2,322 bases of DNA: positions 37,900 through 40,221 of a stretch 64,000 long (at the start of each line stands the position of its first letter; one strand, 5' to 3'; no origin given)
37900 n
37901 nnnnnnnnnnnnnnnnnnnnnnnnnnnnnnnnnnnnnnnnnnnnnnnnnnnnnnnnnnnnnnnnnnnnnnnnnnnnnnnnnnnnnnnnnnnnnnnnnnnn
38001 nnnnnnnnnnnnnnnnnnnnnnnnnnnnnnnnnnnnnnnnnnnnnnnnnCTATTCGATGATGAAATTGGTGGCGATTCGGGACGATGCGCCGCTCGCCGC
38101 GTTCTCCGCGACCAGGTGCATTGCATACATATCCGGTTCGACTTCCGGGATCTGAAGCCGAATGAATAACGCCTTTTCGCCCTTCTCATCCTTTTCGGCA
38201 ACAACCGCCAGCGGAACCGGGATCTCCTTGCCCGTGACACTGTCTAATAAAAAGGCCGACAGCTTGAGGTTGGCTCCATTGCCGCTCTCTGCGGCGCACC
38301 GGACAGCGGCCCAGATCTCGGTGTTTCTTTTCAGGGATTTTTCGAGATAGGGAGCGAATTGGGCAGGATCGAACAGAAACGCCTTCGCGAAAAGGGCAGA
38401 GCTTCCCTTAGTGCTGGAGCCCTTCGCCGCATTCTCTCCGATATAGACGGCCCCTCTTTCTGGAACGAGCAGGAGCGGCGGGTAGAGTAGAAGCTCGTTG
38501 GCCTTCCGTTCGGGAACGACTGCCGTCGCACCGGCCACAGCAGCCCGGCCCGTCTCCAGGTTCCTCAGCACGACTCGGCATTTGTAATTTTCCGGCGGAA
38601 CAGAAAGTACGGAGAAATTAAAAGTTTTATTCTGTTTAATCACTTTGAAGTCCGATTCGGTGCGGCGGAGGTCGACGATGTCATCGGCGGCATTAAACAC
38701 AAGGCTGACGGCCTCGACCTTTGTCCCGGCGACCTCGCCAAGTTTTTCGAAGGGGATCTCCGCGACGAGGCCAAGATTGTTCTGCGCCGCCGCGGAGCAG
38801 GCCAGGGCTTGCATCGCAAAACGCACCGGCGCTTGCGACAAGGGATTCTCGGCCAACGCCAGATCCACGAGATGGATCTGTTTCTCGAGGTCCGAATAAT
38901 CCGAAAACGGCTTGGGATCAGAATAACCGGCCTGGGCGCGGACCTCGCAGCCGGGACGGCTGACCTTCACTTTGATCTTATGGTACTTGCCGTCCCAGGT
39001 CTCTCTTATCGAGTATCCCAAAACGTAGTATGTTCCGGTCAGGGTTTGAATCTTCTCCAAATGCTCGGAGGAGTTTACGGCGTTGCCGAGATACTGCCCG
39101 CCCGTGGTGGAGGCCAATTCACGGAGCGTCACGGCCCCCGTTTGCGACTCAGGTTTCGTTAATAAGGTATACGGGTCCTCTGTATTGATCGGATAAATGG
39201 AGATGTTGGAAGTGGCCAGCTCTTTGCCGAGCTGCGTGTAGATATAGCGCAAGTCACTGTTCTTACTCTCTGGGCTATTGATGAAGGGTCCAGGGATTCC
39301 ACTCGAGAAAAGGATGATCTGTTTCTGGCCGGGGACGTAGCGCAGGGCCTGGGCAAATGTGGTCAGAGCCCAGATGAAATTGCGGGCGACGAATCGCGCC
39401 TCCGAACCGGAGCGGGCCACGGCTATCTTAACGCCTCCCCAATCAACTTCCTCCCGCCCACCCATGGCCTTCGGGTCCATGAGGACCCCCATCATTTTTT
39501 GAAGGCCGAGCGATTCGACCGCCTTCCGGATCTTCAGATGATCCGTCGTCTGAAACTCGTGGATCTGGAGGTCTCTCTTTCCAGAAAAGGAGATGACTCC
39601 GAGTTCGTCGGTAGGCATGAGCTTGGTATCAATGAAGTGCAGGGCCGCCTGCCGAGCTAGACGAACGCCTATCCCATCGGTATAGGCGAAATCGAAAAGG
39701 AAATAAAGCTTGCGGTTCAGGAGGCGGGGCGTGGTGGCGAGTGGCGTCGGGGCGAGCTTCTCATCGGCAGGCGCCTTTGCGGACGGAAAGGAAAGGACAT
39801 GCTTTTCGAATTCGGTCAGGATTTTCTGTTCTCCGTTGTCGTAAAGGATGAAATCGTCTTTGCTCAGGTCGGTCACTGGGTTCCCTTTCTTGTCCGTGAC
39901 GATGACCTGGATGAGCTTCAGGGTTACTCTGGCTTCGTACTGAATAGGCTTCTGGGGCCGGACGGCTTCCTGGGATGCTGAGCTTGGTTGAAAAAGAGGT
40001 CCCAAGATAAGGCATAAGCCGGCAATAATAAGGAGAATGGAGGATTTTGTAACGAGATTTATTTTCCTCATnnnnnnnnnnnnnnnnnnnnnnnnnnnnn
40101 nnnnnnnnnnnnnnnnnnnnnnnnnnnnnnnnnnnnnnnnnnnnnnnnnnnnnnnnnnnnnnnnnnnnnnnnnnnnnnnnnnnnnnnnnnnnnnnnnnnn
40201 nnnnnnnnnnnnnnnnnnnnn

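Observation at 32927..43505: Tandem array of 3 VWA proteins and 4 paralogous secreted partner proteins: an uncharacterised two-component envelope system under expansion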

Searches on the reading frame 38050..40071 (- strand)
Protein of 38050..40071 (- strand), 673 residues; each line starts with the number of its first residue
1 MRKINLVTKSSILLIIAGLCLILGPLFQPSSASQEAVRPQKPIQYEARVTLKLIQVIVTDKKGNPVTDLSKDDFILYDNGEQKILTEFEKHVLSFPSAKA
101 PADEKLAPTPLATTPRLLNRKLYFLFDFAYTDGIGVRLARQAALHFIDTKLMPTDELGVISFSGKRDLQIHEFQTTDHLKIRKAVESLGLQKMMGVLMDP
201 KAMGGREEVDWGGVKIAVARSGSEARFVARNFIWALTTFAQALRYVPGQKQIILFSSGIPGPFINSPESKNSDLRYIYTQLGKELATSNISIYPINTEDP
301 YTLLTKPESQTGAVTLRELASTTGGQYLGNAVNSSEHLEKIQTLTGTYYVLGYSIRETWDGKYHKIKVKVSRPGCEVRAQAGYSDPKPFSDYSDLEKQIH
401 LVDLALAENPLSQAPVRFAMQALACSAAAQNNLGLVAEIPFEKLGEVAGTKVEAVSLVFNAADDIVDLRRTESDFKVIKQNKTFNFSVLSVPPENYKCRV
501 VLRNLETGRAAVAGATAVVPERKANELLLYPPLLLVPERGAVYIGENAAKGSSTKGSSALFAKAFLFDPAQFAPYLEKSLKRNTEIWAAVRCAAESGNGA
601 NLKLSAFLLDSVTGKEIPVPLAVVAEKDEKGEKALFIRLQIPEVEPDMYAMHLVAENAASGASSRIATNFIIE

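Call 3: search_protein_families(library=pfam, proteins=[window:38050-40071:-], max_evalue=0.01)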
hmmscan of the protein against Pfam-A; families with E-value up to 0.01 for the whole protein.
window:38050-40071:- (673 aa): 0 families

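Call 4: search_protein_families(library=ncbifam, proteins=[window:38050-40071:-], max_evalue=0.01)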
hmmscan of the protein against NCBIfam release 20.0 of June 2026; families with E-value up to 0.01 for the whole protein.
window:38050-40071:- (673 aa): 1 family
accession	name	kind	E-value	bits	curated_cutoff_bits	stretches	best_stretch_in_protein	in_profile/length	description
TIGR03436.1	acidobact_VWFA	subfamily_domain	2.2e-47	162.1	81.25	1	47-383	5-321/324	VWA domain-containing protein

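Call 19: find_homologous_proteins(query=window:38050-40071:-, max_evalue=0.001)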
Query window:38050-40071:- (673 aa): 1013 proteins with E <= 0.001 among 8000 candidates; the best 120 are listed.
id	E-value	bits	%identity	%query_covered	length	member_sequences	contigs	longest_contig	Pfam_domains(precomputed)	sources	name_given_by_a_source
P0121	0.0e+0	1493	100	100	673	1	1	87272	-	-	-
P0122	0.0e+0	1342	90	100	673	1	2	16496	-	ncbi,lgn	-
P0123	0.0e+0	1293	86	100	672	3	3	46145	-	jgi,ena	-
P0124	0.0e+0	1271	85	100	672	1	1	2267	-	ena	-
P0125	0.0e+0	1263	85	100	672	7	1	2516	-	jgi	-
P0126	0.0e+0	1257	85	100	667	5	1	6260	-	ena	-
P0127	0.0e+0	1254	85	100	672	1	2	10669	-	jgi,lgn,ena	-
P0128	0.0e+0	1215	82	100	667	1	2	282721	-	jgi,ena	-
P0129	0.0e+0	1211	83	100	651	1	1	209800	-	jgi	jgi:VWFA-related protein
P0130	0.0e+0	1207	81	100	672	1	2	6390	-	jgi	jgi:VWFA-related protein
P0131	0.0e+0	1200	80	100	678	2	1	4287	-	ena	-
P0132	0.0e+0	1172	81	100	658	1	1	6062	-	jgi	jgi:VWFA-related protein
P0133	0.0e+0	1134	78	99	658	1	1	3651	-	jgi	jgi:VWFA-related protein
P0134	0.0e+0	1132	78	100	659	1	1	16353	-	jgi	jgi:VWFA-related protein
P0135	0.0e+0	1111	76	100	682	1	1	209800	-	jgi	jgi:VWFA-related protein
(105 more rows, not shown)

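Call 24: find_encoding_contigs(protein=P0129, flank=10000, max_places=2)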
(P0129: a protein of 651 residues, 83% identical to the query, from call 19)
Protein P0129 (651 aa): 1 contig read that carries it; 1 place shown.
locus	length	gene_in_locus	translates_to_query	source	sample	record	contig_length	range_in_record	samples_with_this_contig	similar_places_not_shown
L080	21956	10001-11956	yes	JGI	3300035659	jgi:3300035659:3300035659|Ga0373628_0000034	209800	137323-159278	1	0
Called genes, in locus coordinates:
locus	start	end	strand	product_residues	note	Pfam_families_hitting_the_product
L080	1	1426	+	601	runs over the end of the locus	PF03544:TonB_C, PF17131:TP_0789-like (weak)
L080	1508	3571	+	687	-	-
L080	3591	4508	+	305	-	-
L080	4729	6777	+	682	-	-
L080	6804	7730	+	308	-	-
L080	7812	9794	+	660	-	-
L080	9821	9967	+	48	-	-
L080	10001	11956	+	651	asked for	-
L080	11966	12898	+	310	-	-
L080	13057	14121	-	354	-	PF04015:DUF362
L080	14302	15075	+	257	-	PF00535:Glycos_transf_2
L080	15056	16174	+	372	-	PF13439:Glyco_transf_4, PF13579:Glyco_trans_4_4, PF00534:Glycos_transf_1, PF13692:Glyco_trans_1_4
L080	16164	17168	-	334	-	PF01113:DapB_N, PF02629:CoA_binding (weak), PF19328:DAP_DH_C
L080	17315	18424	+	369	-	PF02746:MR_MLE_N, PF26685:DUF8230_C, PF13378:MR_MLE_C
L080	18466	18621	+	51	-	-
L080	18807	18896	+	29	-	-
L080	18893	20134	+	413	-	PF07992:Pyr_redox_2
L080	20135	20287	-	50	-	-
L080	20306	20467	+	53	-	PF04358:DsrC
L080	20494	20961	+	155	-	PF13686:DrsE_2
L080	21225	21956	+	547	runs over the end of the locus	PF01546:Peptidase_M20, PF04389:Peptidase_M28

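Call 32: find_related_loci(query=A4, collection=genome_contigs, flank=4000)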
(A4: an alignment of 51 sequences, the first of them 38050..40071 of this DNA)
Query A4 (673 aa) in genome_contigs; peptide patterns used: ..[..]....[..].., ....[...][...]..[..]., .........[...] (x = any residue, [..] = any of these).
332 stretches matched a pattern; 309 encode a relative of the query (tblastn E <= 1e-3); the best 80 are kept; 80 distinct loci.
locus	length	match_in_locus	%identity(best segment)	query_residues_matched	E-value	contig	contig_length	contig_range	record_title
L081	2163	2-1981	85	12-672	0e+0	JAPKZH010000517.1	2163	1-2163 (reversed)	MAG: Candidatus Aminicenantes bacterium isolate LacPavin_0920_SED5_MAG_55_12 LacPavin_0920_SED5_scaffold_481455, whole g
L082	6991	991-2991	83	1-673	0e+0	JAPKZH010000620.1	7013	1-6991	MAG: Candidatus Aminicenantes bacterium isolate LacPavin_0920_SED5_MAG_55_12 LacPavin_0920_SED5_scaffold_1379283, whole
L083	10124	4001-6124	49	2-672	0e+0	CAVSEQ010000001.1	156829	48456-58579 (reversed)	MAG: Candidatus Aminicenantes bacterium isolate MFD01872.bin.1.66 genome assembly, contig: contig_162052, whole genome s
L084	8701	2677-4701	48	7-673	0e+0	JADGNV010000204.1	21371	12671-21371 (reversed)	MAG: Candidatus Aminicenantes bacterium isolate Chersky_507 k127_25200005, whole genome shotgun sequence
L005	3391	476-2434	48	30-673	0e+0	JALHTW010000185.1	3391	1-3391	MAG: Candidatus Aminicenantes bacterium isolate PFL34 seq_2240287, whole genome shotgun sequence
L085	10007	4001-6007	44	14-673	3e-173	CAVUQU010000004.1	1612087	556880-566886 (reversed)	MAG: uncultured bacterium isolate MFD09730.bin.2.49 genome assembly, contig: contig_2528, whole genome shotgun sequence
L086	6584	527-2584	42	9-669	4e-171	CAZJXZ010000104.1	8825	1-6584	MAG TPA_asm: uncultured Eubacteriales bacterium isolate binchicken_co383_20 genome assembly, contig: NODE_2998_length_88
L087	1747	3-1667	49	115-673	0e+0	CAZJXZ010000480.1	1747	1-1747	MAG TPA_asm: uncultured Eubacteriales bacterium isolate binchicken_co383_20 genome assembly, contig: NODE_68586_length_1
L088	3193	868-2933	48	12-673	3e-180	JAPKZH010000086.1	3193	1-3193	MAG: Candidatus Aminicenantes bacterium isolate LacPavin_0920_SED5_MAG_55_12 LacPavin_0920_SED5_scaffold_198185, whole g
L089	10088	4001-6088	41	3-673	5e-170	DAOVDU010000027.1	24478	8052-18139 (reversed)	MAG TPA_asm: Candidatus Aminicenantes bacterium isolate CSMAG_1065 CSMAG_1065_k141_1403768_length_24478_cov_51.8952, who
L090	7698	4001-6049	44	13-673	8e-170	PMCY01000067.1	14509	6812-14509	MAG: Candidatus Aminicenantes bacterium isolate fen_333 73.20120700_E2X.90_contig_18950, whole genome shotgun sequence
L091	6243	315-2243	43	13-673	1e-167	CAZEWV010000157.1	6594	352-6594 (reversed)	MAG TPA_asm: uncultured Eubacteriales bacterium isolate SRP128015_co2_61 genome assembly, contig: NODE_10814_length_6594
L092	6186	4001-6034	40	19-673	4e-159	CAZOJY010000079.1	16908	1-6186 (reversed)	MAG TPA_asm: uncultured Eubacteriales bacterium isolate binchicken_co275_143 genome assembly, contig: NODE_4657_length_1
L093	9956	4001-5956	41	43-673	4e-159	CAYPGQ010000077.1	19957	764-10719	MAG TPA_asm: uncultured Eubacteriales bacterium isolate SRP068000_co1_174 genome assembly, contig: NODE_3721_length_1995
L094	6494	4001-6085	40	7-673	7e-156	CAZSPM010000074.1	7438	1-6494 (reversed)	MAG TPA_asm: uncultured Eubacteriales bacterium isolate binchicken_co275_105 genome assembly, contig: NODE_17214_length_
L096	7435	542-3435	38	8-673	5e-145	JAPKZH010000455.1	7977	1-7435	MAG: Candidatus Aminicenantes bacterium isolate LacPavin_0920_SED5_MAG_55_12 LacPavin_0920_SED5_scaffold_1221526, whole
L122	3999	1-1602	45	150-673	1e-135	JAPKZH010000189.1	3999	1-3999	MAG: Candidatus Aminicenantes bacterium isolate LacPavin_0920_SED5_MAG_55_12 LacPavin_0920_SED5_scaffold_4021, whole gen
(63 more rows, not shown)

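Call 34: predict_structure(alignment_id=A4)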
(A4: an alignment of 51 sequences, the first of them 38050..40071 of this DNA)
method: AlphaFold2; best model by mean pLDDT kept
length: 673 residues; sequences in the alignment: 51
mean_pLDDT: 80.3   pTM: 0.76
mean pLDDT of the five models: 80.3, 79.1, 78.2, 78.1, 76.8
residues with pLDDT >= 90: 338; 70-90: 196; 50-70: 35; < 50: 104
segments of 3 or more residues with pLDDT < 50: 1-12, 14-49, 99-116, 194-220, 547-557
pLDDT, mean of each block of 10 residues (from residue 1): 38 44 33 27 37 90 92 95 92 62 36 49 93 87 90 91 84 92 87 48 37 33 77 93 87 93 71 89 93 91 75 91 92 86 87 81 92 93 87 91 89 90 89 93 91 95 91 88 91 96 94 95 87 91 60 43 81 93 95 71 92 93 90 92 95 92 92 94
secondary structure, 60 per line:
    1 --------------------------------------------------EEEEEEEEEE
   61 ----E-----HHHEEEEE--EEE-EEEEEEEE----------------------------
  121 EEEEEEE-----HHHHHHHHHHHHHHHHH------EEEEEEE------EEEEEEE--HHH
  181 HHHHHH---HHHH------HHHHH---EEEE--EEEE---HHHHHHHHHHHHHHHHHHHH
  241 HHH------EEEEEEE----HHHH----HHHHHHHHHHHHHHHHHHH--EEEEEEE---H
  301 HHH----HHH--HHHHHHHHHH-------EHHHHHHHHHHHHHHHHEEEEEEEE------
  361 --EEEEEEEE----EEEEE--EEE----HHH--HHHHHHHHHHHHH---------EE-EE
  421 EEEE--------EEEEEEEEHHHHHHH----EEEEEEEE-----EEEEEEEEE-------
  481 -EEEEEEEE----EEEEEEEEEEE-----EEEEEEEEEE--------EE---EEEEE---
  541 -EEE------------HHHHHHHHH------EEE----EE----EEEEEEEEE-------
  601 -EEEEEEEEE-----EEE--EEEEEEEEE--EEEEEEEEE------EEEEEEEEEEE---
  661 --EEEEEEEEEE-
elements in order (helices of 4 or more, strands of 3 or more residues): E51-60 E74-78 E81-83 E85-92 E121-127 H133-149 E156-162 E169-175 H178-186 H190-193 H200-204 E208-211 E214-217 H221-243 E250-256 H261-264 H269-287 E290-296 H300-303 H313-322 H331-346 E347-354 E363-370 E375-379 E382-384 H394-406 E419-424 E433-440 H441-447 E452-459 E465-473 E482-489 E494-504 E510-519 E533-537 E542-544 H557-565 E572-574 E585-593 E602-610 E616-618 E621-629 E632-640 E647-657 E663-672

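Call 37: fold_search(model_id=the predicted structure, library=pdb)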
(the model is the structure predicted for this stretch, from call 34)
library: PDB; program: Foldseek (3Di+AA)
matches with E <= 10: 1954; with E <= 0.001: 429
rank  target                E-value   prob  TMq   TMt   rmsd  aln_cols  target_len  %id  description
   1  9ijj_P                6.6e-07  0.96  0.11  0.12  35.4       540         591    8  In situ structure of the central apparatus in mouse sperm axoneme. (released 2025-06-04)
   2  6efy_A                1.2e-06  0.99  0.10  0.18  19.3       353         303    8  Crystal Structure of DIP-Alpha Ig1-3 (released 2018-11-28)
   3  9rt4_C1               1.9e-06  1.00  0.20  0.42  14.2       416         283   12  NetF - ANTXR2 local refinement focused (released 2026-02-18)
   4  4kkq_A                2.2e-06  1.00  0.14  0.35  13.1       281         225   10  Crystal structure of Vibrio cholerae RbmA (crystal form 1) (released 2013-05-22)
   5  3mjg_X                2.5e-06  1.00  0.12  0.25  20.7       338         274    9  The structure of a platelet derived growth factor receptor complex (released 2010-06-16)
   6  3e0g_A                5.9e-06  0.97  0.12  0.16  20.8       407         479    9  Structure of the Leukemia Inhibitory Factor Receptor (LIF-R) domains D1-D5 (released 2008-09-23)
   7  4kkp_B                6.2e-06  1.00  0.14  0.33  13.0       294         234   10  Crystal structure of Vibrio cholerae RbmA (crystal form 2) (released 2013-05-22)
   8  3ibs_B                7.8e-06  1.00  0.19  0.57   8.6       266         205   11  Crystal structure of conserved hypothetical protein BatB from Bacteroides thetaiotaomicron (released 2009-08-25)
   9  6kn9_C                7.8e-06  1.00  0.12  0.27  20.7       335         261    9  Crystal structure of human interleukin 18 receptor beta extracellular domain in complex with an antagonistic scFv (released 2020-02-12)
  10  7cm4_H                7.8e-06  0.99  0.10  0.24  16.9       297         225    9  Crystal Structure of COVID-19 virus spike receptor-binding domain complexed with a neutralizing antibody CT-P59 (released 2021-01-20)
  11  4kkp_A                9.8e-06  1.00  0.13  0.32  12.9       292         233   10  Crystal structure of Vibrio cholerae RbmA (crystal form 2) (released 2013-05-22)
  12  4kkr_A                1.2e-05  1.00  0.14  0.35  11.6       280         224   10  Crystal structure of Vibrio cholerae RbmA (crystal form 3) (released 2013-05-22)
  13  3ibs_A                1.3e-05  1.00  0.18  0.56   9.3       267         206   12  Crystal structure of conserved hypothetical protein BatB from Bacteroides thetaiotaomicron (released 2009-08-25)
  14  1n64_H                1.6e-05  0.99  0.11  0.25  19.2       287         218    8  Crystal structure analysis of the immunodominant antigenic site on Hepatitis C virus protein bound to mAb 19D9D6 (released 2003-02-25)
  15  8wte_D                1.7e-05  0.99  0.11  0.24  17.7       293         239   10  Crystal structure of TCR in complex with HLA-A*11:01 bound to KRAS-G12V peptide (VVGAVGVGK) (released 2024-05-01)
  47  4jdu                  5.5e-05  1.00  0.19  0.59   8.6       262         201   13  The crystal structure of an aerotolerance-related membrane protein from Bacteroides fragilis NCTC 9343 with multiple mut (released 2013-03-27)
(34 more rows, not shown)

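Call 38: search_solved_structures(query=A4, max_evalue=1, show_alignments=3)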
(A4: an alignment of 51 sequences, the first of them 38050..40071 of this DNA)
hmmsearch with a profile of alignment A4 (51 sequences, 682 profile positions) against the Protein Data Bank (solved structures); distinct sequences matched with E-value up to 1: 2.
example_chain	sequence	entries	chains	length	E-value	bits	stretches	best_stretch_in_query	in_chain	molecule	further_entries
4rck_A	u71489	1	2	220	0.074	14.5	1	259-352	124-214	Hypothetical membrane spanning protein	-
2r5f_A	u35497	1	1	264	0.65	11.4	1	135-195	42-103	Transcriptional regulator, putative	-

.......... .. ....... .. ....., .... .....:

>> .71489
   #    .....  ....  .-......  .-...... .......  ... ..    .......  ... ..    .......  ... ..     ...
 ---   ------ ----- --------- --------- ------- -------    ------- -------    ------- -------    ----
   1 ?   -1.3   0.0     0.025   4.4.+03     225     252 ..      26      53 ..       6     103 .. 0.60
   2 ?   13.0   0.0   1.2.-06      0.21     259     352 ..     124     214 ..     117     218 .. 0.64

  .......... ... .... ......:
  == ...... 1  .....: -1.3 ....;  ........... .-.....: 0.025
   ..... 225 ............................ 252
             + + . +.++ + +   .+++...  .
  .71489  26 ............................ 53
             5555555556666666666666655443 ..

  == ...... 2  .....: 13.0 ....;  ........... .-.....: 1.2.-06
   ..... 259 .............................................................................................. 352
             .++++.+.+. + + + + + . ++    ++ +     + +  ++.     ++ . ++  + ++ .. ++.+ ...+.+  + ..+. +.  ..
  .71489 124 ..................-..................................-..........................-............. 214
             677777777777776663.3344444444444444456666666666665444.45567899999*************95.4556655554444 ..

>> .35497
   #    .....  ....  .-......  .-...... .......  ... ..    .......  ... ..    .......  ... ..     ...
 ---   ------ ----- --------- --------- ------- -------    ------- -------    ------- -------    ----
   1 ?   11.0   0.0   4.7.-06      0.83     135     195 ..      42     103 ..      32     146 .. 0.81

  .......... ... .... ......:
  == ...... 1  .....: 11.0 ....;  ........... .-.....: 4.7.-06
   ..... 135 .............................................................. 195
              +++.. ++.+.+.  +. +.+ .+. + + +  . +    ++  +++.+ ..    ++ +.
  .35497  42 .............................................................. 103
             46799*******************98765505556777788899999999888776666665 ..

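Call 49: search_protein_families(library=pfam, proteins=[L122:1920-3839:+, L080:2-1423:+], max_evalue=0.001)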
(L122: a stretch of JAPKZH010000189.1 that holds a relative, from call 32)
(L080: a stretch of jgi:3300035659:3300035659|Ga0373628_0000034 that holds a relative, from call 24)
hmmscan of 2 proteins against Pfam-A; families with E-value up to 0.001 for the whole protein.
L122:1920-3839:+ (640 aa): 2 families
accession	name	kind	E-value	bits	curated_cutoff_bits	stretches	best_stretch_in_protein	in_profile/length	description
PF03544.19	TonB_C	-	3e-10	40.8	24.6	1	239-313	2-77/79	Gram-negative bacterial TonB protein C-terminal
PF17131.11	LolA_like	-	4.1e-05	23.8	30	1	503-557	66-120/184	Outer membrane lipoprotein-sorting protein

L080:2-1423:+ (474 aa): 2 families
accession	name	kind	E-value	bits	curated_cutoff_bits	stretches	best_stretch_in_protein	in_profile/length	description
PF03544.19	TonB_C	-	2.6e-14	53.9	24.6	1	106-181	2-78/79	Gram-negative bacterial TonB protein C-terminal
PF17131.11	LolA_like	-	5e-06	26.7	30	1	338-390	67-119/184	Outer membrane lipoprotein-sorting protein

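Call 80: search_protein_families(library=padloc, proteins=[window:38050-40071:-], max_evalue=0.01)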
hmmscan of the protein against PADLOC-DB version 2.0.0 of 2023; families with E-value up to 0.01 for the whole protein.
window:38050-40071:- (673 aa): 0 families
